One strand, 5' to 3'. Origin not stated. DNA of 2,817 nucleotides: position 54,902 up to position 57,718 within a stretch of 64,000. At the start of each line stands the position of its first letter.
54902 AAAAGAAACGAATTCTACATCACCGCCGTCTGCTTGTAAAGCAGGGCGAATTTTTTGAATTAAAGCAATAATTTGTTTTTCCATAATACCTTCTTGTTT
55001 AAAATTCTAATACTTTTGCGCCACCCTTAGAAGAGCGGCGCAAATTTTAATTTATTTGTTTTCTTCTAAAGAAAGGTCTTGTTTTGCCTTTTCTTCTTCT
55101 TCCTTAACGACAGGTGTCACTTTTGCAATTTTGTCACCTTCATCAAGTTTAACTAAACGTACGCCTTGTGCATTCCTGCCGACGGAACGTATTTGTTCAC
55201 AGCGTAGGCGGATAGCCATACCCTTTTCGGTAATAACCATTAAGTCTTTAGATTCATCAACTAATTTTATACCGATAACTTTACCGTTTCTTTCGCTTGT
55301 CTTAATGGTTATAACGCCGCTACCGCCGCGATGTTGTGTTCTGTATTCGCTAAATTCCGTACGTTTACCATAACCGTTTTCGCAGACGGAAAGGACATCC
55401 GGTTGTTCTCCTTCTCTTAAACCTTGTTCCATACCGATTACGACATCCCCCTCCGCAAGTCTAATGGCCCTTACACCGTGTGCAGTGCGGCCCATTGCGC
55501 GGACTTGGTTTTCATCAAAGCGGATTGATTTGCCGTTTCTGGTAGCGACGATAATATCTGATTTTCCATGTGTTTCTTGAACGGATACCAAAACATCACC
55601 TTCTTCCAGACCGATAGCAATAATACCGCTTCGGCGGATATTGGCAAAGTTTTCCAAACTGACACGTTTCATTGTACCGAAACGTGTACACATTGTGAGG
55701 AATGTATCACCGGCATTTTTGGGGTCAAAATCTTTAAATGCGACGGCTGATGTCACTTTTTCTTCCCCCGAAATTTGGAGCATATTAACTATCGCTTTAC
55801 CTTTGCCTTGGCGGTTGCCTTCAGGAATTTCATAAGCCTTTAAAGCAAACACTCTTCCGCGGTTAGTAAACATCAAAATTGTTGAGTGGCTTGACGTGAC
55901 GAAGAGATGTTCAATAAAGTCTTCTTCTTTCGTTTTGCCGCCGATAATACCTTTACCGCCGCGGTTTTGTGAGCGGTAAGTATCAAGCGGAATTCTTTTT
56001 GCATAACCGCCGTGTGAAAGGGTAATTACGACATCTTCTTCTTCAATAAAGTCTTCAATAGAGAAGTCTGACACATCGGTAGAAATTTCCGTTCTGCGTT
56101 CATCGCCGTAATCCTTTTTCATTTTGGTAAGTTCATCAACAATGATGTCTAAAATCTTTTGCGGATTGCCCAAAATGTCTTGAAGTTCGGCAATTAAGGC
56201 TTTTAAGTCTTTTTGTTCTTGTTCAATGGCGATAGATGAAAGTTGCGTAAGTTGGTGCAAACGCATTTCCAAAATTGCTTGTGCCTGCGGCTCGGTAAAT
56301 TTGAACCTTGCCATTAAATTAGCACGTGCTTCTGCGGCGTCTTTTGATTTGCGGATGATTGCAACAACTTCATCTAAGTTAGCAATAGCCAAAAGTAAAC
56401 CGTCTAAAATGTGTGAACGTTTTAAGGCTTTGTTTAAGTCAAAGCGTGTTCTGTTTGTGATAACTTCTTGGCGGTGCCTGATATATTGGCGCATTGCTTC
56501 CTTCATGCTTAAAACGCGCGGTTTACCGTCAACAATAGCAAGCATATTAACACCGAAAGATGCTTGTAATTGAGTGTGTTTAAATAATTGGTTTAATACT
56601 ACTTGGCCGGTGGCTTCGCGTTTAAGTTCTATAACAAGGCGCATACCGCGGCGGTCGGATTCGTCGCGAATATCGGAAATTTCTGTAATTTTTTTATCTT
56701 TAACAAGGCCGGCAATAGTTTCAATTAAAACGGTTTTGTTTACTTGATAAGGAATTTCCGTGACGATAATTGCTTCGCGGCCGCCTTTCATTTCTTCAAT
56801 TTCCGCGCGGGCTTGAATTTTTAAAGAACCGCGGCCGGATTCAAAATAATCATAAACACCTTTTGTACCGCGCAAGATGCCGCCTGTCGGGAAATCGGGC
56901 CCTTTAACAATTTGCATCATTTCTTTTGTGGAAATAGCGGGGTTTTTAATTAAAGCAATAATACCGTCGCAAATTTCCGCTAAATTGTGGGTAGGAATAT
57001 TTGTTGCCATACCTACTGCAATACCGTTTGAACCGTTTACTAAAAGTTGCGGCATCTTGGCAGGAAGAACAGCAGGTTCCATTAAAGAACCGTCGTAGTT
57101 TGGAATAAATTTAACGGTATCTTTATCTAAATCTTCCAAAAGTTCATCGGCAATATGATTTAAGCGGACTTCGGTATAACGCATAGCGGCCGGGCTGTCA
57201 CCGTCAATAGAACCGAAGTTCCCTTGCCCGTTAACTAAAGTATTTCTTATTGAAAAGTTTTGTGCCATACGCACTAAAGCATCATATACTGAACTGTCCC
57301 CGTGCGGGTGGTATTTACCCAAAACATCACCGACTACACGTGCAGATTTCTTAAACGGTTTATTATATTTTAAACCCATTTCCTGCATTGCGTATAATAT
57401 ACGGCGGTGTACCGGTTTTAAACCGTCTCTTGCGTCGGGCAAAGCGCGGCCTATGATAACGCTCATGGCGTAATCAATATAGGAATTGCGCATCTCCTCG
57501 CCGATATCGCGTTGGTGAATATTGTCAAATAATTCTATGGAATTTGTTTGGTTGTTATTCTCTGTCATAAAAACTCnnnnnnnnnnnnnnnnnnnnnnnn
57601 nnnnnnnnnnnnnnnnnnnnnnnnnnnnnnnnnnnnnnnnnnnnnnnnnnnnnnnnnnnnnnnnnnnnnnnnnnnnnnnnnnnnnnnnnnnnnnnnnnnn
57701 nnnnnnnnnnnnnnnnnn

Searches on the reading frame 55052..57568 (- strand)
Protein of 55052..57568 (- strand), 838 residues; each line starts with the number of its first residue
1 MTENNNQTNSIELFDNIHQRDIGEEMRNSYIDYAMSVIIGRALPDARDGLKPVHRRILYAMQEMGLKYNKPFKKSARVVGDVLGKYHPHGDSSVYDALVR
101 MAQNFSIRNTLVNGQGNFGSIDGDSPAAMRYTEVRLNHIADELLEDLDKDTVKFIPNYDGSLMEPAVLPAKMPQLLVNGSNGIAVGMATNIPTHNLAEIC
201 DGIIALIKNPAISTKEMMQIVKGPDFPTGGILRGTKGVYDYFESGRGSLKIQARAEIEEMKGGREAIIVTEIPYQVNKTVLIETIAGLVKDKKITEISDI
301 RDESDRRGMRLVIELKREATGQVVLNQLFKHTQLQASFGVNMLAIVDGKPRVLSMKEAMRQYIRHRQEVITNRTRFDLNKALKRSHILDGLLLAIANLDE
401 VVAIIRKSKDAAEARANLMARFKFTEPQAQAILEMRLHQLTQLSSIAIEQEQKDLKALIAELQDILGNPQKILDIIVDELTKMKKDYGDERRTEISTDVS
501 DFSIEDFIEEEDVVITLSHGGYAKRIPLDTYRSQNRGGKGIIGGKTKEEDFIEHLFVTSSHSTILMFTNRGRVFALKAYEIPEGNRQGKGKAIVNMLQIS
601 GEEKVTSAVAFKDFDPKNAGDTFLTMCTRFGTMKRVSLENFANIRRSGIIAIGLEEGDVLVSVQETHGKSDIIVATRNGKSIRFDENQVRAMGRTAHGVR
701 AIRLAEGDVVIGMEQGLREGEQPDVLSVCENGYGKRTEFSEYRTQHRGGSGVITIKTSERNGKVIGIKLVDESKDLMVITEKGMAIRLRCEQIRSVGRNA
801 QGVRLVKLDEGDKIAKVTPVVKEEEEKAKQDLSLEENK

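Call 19: search_protein_families(library=pfam, proteins=[window:55052-57568:-], max_evalue=0.0001)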
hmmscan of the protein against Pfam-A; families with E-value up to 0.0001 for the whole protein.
window:55052-57568:- (838 aa): 2 families
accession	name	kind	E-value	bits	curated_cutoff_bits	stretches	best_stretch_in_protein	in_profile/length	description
PF00521.26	DNA_topoisoIV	-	1e-166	555.6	31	1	41-480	1-431/432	DNA gyrase/topoisomerase IV, subunit A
PF03989.18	DNA_gyraseA_C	-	2.3e-72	238.6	27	6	775-820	2-47/48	DNA gyrase C-terminal domain, beta-propeller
